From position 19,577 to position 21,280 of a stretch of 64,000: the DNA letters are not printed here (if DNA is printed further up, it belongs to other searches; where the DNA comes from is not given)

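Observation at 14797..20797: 3.0-kb direct tandem duplication of a [sulfatase-fold phosphotransferase / small TM protein / two-domain methyltransferase] module, with the first copy decaying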

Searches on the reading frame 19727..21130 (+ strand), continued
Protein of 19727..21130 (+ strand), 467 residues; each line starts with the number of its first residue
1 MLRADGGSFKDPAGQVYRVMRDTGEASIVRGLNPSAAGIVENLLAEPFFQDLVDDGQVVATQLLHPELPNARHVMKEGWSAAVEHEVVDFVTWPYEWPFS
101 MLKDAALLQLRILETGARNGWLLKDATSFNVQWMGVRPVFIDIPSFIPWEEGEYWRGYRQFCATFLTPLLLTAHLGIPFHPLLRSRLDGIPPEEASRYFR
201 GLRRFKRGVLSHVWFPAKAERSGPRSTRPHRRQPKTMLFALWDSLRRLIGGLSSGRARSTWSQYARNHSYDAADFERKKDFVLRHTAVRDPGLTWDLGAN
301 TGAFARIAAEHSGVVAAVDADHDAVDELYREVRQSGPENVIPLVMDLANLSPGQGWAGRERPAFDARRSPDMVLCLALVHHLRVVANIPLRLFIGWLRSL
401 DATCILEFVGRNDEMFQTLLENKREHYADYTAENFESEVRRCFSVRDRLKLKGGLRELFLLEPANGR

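Call 63: search_dna_similar(query=window:19727-21127:+, collection=plasmids, mode=protein, max_evalue=0.00001, max_rows=15)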
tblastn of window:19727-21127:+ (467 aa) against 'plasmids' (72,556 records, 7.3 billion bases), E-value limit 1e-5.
Records with a match: 65; places in all: 65; records where one place covers at least 80% of the query: 64.
Best place of each record, by identity: <60% 65.
By first word of the organism name: Sinorhizobium 57; Rhizobium 3; Singulisphaera 1; Novosphingobium 1; Gemmatirosa 1; Ensifer 1; Deltaproteobacteria 1.
By predicted mobility (MOB-suite, as given by PLSDB): conjugative 61; non-mobilizable 4.
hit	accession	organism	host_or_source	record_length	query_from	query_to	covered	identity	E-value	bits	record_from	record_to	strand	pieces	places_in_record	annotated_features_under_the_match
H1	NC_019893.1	Singulisphaera acidiphila DSM 18658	sphagnum peat from the bog Obukhovskoe ...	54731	7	443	94%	36.9%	1e-66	239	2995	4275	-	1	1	SAM-dependent methyltransferase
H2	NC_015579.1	Novosphingobium sp. PP1Y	-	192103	1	458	98%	34.5%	8e-66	236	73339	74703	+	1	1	hypothetical protein (x2)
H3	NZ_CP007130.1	Gemmatirosa kalamazoonensis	-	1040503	2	462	99%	33.3%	8e-64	231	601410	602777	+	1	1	record has no annotation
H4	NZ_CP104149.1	Sinorhizobium medicae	Trigonella foenum-graecum,cell culture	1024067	6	462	98%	33.5%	5e-70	249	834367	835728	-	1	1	record has no annotation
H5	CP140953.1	Sinorhizobium meliloti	Medicago lupulina,whole organism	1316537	6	462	98%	33.3%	1e-69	248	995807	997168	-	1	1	noeA: nodulation protein NoeA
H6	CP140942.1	Sinorhizobium meliloti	Medicago lupulina,whole organism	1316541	6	462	98%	33.3%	1e-69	248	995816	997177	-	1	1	noeA: nodulation protein NoeA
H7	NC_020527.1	Sinorhizobium meliloti 2011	-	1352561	6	462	98%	33.3%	1e-69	248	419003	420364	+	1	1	none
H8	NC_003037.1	Sinorhizobium meliloti 1021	-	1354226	6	462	98%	33.3%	1e-69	248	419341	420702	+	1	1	none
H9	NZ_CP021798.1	Sinorhizobium meliloti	Medicago sativa,Single Cell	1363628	6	462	98%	33.3%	1e-69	248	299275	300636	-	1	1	none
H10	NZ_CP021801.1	Sinorhizobium meliloti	Medicago sativa,Single Cell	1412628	6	462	98%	33.3%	1e-69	248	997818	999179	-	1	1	none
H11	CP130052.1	Sinorhizobium meliloti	Medicago,Cell culture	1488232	6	462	98%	33.3%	1e-69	248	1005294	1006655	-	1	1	noeA: nodulation protein NoeA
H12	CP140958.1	Sinorhizobium meliloti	Medicago lupulina,whole organism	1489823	6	462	98%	33.3%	1e-69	248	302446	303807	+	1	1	noeA: nodulation protein NoeA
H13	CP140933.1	Sinorhizobium meliloti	Medicago lupulina,whole organism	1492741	6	462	98%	33.3%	1e-69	248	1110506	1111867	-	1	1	noeA: nodulation protein NoeA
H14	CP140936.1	Sinorhizobium meliloti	Medicago lupulina,whole organism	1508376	6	462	98%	33.3%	1e-69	248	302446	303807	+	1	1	noeA: nodulation protein NoeA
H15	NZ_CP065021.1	Sinorhizobium meliloti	Medicago sativa subsp. varia (Martyn) ...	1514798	6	462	98%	33.3%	1e-69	248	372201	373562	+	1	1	none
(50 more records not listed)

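Call 64: find_related_loci(query=A1, collection=viral_contigs, flank=6000)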
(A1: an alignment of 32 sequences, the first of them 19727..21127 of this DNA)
Query A1 (467 aa) in viral_contigs; peptide patterns used: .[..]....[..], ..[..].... (x = any residue, [..] = any of these).
48 stretches matched a pattern, but none encodes a relative of the query by tblastn (E <= 1e-3).
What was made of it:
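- No relatives were found in IMG/VR contigs (call 64).
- Tried and rejected: IMG/VR scan with the KinMT alignment: no relatives (call 64).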

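Call 65: get_annotated_region(hit=H5, flank=6000)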
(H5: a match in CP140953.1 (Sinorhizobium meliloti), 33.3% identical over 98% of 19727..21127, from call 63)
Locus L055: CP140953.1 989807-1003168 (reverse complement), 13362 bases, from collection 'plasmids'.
description: Sinorhizobium meliloti strain ml47 plasmid pSymA, complete sequence
organism: Sinorhizobium meliloti (NCBI taxid 382)
taxonomy: Bacteria; Pseudomonadota; Alphaproteobacteria; Hyphomicrobiales; Rhizobiaceae; Sinorhizobium; Sinorhizobium meliloti
host: -; source: Medicago lupulina,whole organism; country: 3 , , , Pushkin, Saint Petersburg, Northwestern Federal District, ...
typing (MOB-suite, as given by PLSDB): conjugative; relaxase MOBQ; mating-pair formation MPF_T
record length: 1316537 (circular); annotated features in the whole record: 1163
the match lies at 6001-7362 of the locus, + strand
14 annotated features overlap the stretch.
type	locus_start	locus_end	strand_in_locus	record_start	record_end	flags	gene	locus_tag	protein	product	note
CDS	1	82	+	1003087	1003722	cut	-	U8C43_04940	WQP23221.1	helix-turn-helix domain-containing protein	-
CDS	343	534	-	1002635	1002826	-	-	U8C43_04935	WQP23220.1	hypothetical protein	-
CDS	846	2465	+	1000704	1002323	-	ccoN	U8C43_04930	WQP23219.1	cytochrome-c oxidase, cbb3-type subunit I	-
CDS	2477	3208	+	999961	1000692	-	ccoO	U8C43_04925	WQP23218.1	cytochrome-c oxidase, cbb3-type subunit II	-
CDS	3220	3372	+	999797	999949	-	-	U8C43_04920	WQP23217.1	CcoQ/FixQ family Cbb3-type cytochrome c oxidase assembly chaperone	-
CDS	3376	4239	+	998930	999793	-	ccoP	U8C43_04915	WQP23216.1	cytochrome-c oxidase, cbb3-type subunit III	-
CDS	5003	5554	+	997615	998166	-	nodL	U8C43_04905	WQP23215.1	nodulation O-acetyltransferase NodL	-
CDS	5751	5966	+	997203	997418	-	-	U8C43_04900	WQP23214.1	hypothetical protein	-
CDS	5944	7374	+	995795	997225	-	noeA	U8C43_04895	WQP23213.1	nodulation protein NoeA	-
CDS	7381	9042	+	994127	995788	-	noeB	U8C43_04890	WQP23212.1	nodulation protein NoeB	-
CDS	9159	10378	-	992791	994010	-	-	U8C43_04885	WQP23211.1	IS3-like element ISRm1 family transposase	-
CDS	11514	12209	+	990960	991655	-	-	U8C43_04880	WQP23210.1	GntR family transcriptional regulator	-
CDS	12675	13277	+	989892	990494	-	-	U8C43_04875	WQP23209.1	amino acid synthesis family protein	-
CDS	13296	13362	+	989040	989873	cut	-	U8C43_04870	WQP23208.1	alpha/beta hydrolase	-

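Call 66: get_annotated_region(hit=H1, flank=6000)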
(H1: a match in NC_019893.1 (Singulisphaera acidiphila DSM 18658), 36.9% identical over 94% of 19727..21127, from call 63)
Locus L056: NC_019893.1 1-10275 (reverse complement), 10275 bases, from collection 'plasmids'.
description: Singulisphaera acidiphila DSM 18658 plasmid pSINAC01, complete sequence
organism: Singulisphaera acidiphila DSM 18658 (NCBI taxid 886293)
taxonomy: Bacteria; Planctomycetota; Planctomycetia; Isosphaerales; Isosphaeraceae; Singulisphaera; Singulisphaera acidiphila; Singulisphaera acidiphila DSM 18658
host: -; source: sphagnum peat from the bog Obukhovskoe (acidic wetland); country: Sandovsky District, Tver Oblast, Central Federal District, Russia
typing (MOB-suite, as given by PLSDB): non-mobilizable; replicon rep_cluster_1545
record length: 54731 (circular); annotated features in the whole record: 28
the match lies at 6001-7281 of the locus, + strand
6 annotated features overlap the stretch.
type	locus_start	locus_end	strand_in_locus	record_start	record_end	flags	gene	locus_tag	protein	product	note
CDS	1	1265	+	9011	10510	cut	-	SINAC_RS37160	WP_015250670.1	replication initiator protein A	-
CDS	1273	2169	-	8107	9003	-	-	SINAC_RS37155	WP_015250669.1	ParB/RepB/Spo0J family partition protein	GO:0007059 - chromosome segregation [Evidence IEA]; GO:0000910 - cytokinesis [Evidence IEA]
CDS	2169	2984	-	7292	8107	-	-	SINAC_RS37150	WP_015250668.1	ParA family protein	-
CDS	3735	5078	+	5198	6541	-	-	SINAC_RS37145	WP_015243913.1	IS4 family transposase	-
CDS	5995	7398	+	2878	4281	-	-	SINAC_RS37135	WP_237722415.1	SAM-dependent methyltransferase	-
CDS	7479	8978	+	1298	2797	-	-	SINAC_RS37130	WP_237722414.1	LTA synthase family protein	-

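Call 71: search_protein_families(library=pfam, proteins=[L055:7381-9039:+, L056:7479-8975:+, L055:5944-7371:+, L055:5751-5963:+], max_evalue=0.1)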
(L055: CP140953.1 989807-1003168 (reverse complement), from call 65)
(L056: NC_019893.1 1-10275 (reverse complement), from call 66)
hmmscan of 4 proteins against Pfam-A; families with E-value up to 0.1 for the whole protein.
L055:7381-9039:+ (553 aa): 1 family
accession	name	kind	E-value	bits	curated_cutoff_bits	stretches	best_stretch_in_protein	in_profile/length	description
PF00884.28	Sulfatase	-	2e-10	40.9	25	1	187-461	34-247/301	Sulfatase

L056:7479-8975:+ (499 aa): 2 families
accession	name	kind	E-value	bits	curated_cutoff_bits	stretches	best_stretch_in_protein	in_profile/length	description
PF00884.28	Sulfatase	-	0.00018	21.3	25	1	296-407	148-256/301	Sulfatase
PF14087.12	DUF4267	-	0.098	13.1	27.8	0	11-60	50-99/110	Domain of unknown function (DUF4267)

L055:5944-7371:+ (476 aa): 8 families
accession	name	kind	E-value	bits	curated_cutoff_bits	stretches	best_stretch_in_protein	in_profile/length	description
PF01728.25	FtsJ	-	1e-05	26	24.1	1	301-341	21-62/181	FtsJ-like methyltransferase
PF13489.12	Methyltransf_23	-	0.00021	21.5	27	1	291-419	11-116/164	Methyltransferase domain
PF08242.18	Methyltransf_12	-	0.00024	22.2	30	1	306-396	1-79/98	Methyltransferase domain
PF13847.12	Methyltransf_31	-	0.0004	20.5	27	1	302-340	4-44/145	Methyltransferase domain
PF06325.19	PrmA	-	0.00056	19.9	22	1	300-341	160-201/296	Ribosomal protein L11 methyltransferase (PrmA)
PF08003.17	Methyltransf_9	-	0.0014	18.2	23.8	1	286-332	99-146/315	Protein of unknown function (DUF1698)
PF13649.12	Methyltransf_25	-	0.0017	19.5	27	1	305-345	1-42/97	Methyltransferase domain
PF05226.16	CHASE2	-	0.0063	16.5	26.3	1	320-454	64-140/257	CHASE2 domain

L055:5751-5963:+ (71 aa): 0 families
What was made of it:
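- NoeB hits PF00884 (call 71).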

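Call 78: get_annotated_region(hit=H2, flank=5000)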
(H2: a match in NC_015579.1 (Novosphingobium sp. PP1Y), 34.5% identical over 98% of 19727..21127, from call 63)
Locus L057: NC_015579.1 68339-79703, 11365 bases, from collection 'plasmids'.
description: Novosphingobium sp. PP1Y plasmid Lpl, complete sequence
organism: Novosphingobium sp. PP1Y (NCBI taxid 702113)
taxonomy: Bacteria; Pseudomonadota; Alphaproteobacteria; Sphingomonadales; Sphingomonadaceae; Novosphingobium; Novosphingobium sp. PP1Y
host: -; source: -; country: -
typing (MOB-suite, as given by PLSDB): conjugative; replicon rep_cluster_545; relaxase MOBP; mating-pair formation MPF_T
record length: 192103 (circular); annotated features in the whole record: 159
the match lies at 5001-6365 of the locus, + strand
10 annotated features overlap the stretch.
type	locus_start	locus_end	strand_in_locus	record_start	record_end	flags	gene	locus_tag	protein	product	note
CDS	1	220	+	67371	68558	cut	-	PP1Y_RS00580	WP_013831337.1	polysaccharide biosynthesis/export family protein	-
CDS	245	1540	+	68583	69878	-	-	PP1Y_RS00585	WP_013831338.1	glycosyltransferase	-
CDS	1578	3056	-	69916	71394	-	-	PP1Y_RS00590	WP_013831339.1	phosphomannomutase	-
CDS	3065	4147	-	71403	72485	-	-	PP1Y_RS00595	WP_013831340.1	mannose-1-phosphate guanylyltransferase/mannose-6-phosphate isomerase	GO:0009103 - lipopolysaccharide biosynthetic process [Evidence IEA]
CDS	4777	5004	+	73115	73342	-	-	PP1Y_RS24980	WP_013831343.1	hypothetical protein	-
CDS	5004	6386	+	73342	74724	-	-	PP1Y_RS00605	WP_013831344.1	hypothetical protein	-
CDS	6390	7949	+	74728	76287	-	-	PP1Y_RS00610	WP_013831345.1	sulfatase-like hydrolase/transferase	-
CDS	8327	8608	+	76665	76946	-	-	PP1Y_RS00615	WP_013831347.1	hypothetical protein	-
CDS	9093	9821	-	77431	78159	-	istB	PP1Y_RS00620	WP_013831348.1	IS21-like element ISSsp4 family helper ATPase IstB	-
CDS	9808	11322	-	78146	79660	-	istA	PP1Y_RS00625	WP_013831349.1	IS21 family transposase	-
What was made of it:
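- SMALL-KinMT-APfold units on Novosphingobium and Singulisphaera plasmids (calls 66, 78).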

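Call 79: get_annotated_region(hit=H3, flank=5000)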
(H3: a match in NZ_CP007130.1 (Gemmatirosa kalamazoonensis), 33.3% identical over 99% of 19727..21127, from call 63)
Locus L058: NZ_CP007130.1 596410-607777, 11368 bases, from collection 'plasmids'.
description: Gemmatirosa kalamazoonensis strain KBS708 plasmid 2, complete sequence
organism: Gemmatirosa kalamazoonensis (NCBI taxid 861299)
taxonomy: Bacteria; Gemmatimonadota; Gemmatimonadia; Gemmatimonadales; Gemmatimonadaceae; Gemmatirosa; Gemmatirosa kalamazoonensis
host: -; source: -; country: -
typing (MOB-suite, as given by PLSDB): non-mobilizable
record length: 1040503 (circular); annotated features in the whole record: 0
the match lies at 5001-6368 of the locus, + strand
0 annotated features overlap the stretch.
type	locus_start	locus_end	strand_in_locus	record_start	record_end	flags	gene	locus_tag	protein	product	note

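Call 92: fold_search(model_id=the predicted structure, library=pdb)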
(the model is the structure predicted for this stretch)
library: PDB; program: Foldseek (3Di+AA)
matches with E <= 10: 1976; with E <= 0.001: 589
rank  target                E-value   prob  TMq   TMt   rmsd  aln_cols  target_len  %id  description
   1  3ofk_D                5.6e-07  1.00  0.31  0.72   4.0       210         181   11  Crystal structure of N-methyltransferase NodS from Bradyrhizobium japonicum WM9 in complex with S-adenosyl-l-homocyste (released 2010-10-27)
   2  3ofj                  5.6e-07  1.00  0.30  0.70   4.0       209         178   10  Crystal structure of N-methyltransferase NodS from Bradyrhizobium japonicum WM9 (released 2010-10-27)
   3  3ofk_B                9.2e-07  1.00  0.31  0.66   5.0       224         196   11  Crystal structure of N-methyltransferase NodS from Bradyrhizobium japonicum WM9 in complex with S-adenosyl-l-homocyste (released 2010-10-27)
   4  4qdk_B                1.3e-06  1.00  0.29  0.56  11.6       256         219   17  Crystal structure of magnesium protoporphyrin IX methyltransferase (ChlM) from Synechocystis PCC 6803 with bound SAH (released 2014-08-06)
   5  3ofk_A                2.5e-06  1.00  0.32  0.67   5.4       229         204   10  Crystal structure of N-methyltransferase NodS from Bradyrhizobium japonicum WM9 in complex with S-adenosyl-l-homocyste (released 2010-10-27)
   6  1ve3_A                3.8e-06  1.00  0.31  0.62   6.0       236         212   14  Crystal structure of PH0226 protein from Pyrococcus horikoshii OT3 (released 2005-05-24)
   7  4kib_B                6.6e-06  1.00  0.31  0.42  17.5       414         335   13  Crystal structure of methyltransferase from Streptomyces hygroscopicus complexed with S-adenosyl-L-homocysteine and me (released 2014-05-07)
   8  4kic_B                1.0e-05  1.00  0.32  0.43  17.4       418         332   14  Crystal structure of methyltransferase from Streptomyces hygroscopicus complexed with S-adenosyl-L-methionine and phen (released 2014-05-07)
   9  4qdj                  1.2e-05  1.00  0.29  0.59   8.5       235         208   18  Crystal structure of magnesium protoporphyrin IX methyltransferase (ChlM) from Synechocystis PCC 6803 with bound SAM (released 2014-08-06)
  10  7pga_A                1.3e-05  1.00  0.29  0.38  19.9       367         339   14  Chimeric carminomycin-4-O-methyltransferase (DnrK) with regions from 10-hydroxylase RdmB and 10-decarboxylase TamK (released 2022-08-24)
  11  6zxg_z                1.6e-05  1.00  0.28  0.35  19.5       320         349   12  Cryo-EM structure of a late human pre-40S ribosomal subunit - State H1 (released 2020-12-02)
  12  4otp                  1.8e-05  1.00  0.27  0.48   9.3       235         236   12  Crystal structure of the catalytic domain of the human RioK1 atypical protein kinase in complex with ADP/Mg2+ (released 2014-07-02)
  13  2p7h_A                2.2e-05  1.00  0.29  0.53   5.9       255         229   14  Crystal structure of a sam dependent methyl-transferase type 12 family protein (eca1738) from pectobacterium atrosepti (released 2007-04-03)
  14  1wxw_B                2.6e-05  1.00  0.28  0.33   6.8       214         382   13  Crystal structure of Tt1595, a putative SAM-dependent methyltransferase from Thermus thermophillus HB8 (released 2005-08-02)
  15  3cbg                  2.7e-05  1.00  0.27  0.52  13.7       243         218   13  Functional and Structural Characterization of a Cationdependent O-Methyltransferase from the Cyanobacterium Synechocysti (released 2008-06-10)
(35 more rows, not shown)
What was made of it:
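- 19727..21130 (+): Intact kinase-methyltransferase (467 aa), a NoeA/Lani_1194 homologue. RIO/PknG-type kinase hits by Foldseek (call 92).
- On NoeA/Lani_1194-type kinase-methyltransferase unit: Foldseek hits to RioK1, Rio2, PknG, Csk and DMPK at E 2-5e-5 (call 92).
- Kinase fold: RioK1, Rio2, PknG, Csk at Foldseek E 2-5e-5 (call 92).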
